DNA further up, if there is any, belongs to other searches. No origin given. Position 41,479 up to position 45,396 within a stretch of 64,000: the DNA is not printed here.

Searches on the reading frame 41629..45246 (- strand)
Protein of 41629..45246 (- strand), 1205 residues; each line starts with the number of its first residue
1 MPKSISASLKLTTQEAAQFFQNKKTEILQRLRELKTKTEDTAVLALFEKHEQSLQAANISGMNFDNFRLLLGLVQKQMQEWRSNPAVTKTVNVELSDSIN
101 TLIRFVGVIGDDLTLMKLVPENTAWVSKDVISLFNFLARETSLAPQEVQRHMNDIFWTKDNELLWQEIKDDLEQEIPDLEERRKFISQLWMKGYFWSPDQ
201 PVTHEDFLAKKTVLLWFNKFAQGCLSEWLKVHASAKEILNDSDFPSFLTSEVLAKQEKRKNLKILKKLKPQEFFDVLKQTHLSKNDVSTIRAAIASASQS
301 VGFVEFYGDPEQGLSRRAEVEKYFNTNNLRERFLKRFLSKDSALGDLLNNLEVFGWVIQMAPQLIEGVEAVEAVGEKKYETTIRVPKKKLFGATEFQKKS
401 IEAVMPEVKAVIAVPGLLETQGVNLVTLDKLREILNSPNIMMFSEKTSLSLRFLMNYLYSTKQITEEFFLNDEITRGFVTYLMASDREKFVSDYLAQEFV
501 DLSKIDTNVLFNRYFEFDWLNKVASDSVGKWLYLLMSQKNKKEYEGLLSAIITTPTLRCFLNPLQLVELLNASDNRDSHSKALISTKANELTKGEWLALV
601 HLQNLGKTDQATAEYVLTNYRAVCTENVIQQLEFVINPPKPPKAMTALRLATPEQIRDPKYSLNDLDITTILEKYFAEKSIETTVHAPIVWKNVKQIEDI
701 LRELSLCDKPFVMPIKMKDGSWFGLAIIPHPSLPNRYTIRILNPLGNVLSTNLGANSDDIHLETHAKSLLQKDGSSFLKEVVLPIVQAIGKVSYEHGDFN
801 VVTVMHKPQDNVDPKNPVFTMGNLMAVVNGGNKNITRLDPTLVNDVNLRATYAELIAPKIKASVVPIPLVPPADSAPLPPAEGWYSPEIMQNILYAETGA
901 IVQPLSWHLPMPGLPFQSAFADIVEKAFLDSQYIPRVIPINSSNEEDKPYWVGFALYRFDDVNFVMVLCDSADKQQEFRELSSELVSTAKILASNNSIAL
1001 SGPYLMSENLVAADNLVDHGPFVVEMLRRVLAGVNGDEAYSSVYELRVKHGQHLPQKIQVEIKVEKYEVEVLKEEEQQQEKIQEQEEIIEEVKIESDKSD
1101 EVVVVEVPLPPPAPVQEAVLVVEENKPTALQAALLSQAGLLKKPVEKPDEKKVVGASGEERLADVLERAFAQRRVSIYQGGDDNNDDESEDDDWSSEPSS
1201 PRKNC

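Call 26: search_protein_families(library=pfam, proteins=[window:41629-45246:-], max_evalue=0.01)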
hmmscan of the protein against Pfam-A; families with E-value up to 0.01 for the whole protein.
window:41629-45246:- (1205 aa): 1 family
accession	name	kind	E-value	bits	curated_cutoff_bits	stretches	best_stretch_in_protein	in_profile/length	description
PF17435.7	CT_584-like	-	0.0055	16.8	25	0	221-288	77-147/183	CT_584-like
